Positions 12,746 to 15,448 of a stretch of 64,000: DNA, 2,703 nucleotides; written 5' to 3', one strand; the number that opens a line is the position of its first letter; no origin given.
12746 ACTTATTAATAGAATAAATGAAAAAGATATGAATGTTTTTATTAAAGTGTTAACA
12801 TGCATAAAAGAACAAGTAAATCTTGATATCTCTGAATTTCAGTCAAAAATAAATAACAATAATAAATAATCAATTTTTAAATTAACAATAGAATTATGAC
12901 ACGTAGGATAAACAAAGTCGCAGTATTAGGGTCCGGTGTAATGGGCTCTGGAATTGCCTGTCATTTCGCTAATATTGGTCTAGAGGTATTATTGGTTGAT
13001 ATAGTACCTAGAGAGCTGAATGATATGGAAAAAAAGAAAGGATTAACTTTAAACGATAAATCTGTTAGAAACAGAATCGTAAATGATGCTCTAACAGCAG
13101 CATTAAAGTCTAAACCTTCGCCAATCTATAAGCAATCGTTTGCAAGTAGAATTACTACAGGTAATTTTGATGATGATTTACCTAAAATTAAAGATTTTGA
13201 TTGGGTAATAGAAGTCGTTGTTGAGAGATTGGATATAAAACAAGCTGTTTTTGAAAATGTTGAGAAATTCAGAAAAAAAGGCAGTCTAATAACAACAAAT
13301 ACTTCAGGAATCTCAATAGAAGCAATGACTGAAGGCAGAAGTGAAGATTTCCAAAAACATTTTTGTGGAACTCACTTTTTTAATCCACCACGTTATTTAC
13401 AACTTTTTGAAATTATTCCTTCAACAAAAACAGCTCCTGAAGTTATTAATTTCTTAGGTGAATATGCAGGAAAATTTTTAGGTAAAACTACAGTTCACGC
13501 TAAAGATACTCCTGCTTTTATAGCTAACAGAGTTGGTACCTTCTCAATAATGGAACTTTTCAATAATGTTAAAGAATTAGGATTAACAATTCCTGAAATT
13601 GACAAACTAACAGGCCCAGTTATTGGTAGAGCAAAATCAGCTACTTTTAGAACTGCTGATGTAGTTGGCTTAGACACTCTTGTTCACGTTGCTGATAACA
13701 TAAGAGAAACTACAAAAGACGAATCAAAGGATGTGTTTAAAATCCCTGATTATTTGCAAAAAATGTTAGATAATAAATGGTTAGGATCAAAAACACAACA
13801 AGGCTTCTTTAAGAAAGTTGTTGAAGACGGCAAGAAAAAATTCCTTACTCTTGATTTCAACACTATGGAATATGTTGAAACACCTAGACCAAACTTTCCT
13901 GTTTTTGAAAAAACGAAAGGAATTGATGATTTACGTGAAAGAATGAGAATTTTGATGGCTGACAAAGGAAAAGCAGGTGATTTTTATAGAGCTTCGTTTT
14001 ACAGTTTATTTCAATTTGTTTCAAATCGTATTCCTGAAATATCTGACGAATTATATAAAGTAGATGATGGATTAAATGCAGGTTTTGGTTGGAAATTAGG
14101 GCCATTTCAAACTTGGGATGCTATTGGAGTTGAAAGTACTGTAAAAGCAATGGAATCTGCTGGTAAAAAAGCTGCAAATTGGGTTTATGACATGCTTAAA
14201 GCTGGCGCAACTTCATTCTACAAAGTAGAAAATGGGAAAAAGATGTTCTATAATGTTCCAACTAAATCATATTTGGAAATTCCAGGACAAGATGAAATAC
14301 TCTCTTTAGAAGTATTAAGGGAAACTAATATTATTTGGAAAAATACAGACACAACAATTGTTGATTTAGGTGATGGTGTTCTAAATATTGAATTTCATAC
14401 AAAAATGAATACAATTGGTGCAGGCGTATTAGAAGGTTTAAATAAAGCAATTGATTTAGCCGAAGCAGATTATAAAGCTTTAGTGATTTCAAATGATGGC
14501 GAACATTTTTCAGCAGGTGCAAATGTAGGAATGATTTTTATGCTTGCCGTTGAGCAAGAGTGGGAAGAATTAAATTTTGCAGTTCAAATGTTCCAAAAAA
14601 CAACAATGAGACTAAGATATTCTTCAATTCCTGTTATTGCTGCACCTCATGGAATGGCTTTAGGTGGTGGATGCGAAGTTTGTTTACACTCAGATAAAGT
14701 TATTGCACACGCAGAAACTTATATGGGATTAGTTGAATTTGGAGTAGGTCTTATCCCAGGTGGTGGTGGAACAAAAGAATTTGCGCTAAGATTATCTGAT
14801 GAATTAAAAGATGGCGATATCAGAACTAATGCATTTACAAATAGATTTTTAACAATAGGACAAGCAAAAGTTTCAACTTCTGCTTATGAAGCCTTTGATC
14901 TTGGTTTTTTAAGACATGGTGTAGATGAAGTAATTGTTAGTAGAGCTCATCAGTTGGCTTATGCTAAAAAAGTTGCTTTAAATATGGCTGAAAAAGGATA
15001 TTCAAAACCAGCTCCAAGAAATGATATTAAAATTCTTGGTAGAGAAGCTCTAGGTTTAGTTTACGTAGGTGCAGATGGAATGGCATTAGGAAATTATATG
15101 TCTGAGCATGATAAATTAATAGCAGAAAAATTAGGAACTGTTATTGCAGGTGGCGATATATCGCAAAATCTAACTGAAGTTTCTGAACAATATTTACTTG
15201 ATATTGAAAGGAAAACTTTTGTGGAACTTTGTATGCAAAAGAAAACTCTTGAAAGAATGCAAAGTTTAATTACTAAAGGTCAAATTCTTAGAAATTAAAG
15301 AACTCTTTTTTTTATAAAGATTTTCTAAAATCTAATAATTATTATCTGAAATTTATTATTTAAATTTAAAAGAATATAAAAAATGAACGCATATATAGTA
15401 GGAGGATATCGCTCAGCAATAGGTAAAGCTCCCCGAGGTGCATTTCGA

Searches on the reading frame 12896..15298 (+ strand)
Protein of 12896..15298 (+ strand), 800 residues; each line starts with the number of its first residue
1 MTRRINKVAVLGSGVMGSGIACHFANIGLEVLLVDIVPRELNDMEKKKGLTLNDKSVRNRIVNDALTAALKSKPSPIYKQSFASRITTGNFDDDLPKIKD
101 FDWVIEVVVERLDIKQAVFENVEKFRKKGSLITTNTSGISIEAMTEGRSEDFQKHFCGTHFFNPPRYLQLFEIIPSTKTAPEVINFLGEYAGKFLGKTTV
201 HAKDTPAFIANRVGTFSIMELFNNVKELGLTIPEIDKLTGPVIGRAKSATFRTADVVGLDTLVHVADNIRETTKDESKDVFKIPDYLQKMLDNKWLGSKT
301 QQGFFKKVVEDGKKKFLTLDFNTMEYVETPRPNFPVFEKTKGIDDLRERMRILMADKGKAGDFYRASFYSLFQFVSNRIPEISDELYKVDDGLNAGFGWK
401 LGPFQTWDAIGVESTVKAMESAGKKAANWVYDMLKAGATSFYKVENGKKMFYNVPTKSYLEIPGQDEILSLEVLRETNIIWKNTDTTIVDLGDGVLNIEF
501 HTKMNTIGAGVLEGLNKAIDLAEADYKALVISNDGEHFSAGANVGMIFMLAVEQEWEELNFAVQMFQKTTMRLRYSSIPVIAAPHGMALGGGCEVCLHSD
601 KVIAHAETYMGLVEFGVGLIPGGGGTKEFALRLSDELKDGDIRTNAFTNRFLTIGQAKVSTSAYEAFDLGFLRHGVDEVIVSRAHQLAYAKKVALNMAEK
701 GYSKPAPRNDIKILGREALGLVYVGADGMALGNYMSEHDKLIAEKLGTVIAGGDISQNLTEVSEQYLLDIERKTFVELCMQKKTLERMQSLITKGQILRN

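Call 38: find_encoding_contigs(protein=window:12896-15298:+, flank=10000, max_places=1)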
Protein window:12896-15298:+ (800 aa): 4 contigs read that carry it; 1 place shown.
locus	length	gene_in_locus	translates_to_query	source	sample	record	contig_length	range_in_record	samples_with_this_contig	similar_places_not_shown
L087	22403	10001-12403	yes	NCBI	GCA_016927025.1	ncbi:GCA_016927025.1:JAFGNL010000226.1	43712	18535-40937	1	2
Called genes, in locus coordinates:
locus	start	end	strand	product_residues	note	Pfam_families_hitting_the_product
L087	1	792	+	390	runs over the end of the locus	PF00083:Sugar_tr, PF05977:MFS_3, PF07690:MFS_1, PF12832:MFS_1_like, PF07690:MFS_1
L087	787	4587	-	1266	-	PF01364:Peptidase_C25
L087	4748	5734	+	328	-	PF11751:PorP_SprF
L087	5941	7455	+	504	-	PF03781:FGE-sulfatase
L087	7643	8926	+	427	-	PF01225:Mur_ligase (faint), PF08245:Mur_ligase_M, PF02875:Mur_ligase_C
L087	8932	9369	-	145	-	PF20791:Acyl-ACP_TE_C, PF13279:4HBT_2, PF03061:4HBT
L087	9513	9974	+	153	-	PF22381:Staph_reg_Sar_Rot, PF01047:MarR, PF12802:MarR_2 (weak), PF13463:HTH_27 (weak)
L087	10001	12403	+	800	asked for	PF02737:3HCDH_N, PF00725:3HCDH, PF00378:ECH_1, PF16113:ECH_2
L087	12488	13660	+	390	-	PF00108:Thiolase_N, PF02803:Thiolase_C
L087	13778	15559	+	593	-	PF02771:Acyl-CoA_dh_N, PF02770:Acyl-CoA_dh_M, PF00441:Acyl-CoA_dh_1, PF22924:ACOX_C_alpha1 (weak), PF08028:Acyl-CoA_dh_2, PF21263:Acyl-CoA-dh_C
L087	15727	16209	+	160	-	PF14539:DUF4442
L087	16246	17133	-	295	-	PF00561:Abhydrolase_1 (weak), PF01674:Lipase_2 (weak), PF02089:Palm_thioest, PF05057:DUF676, PF07819:PGAP1, PF24096:DUF7379 (weak)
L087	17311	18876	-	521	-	PF01011:PQQ (faint), PF13360:PQQ_2 (faint), PF13570:Beta-prop_ACSF4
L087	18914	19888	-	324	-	PF01551:Peptidase_M23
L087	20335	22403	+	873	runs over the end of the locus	PF01411:tRNA-synt_2c, PF07973:tRNA_SAD, PF02272:DHHA1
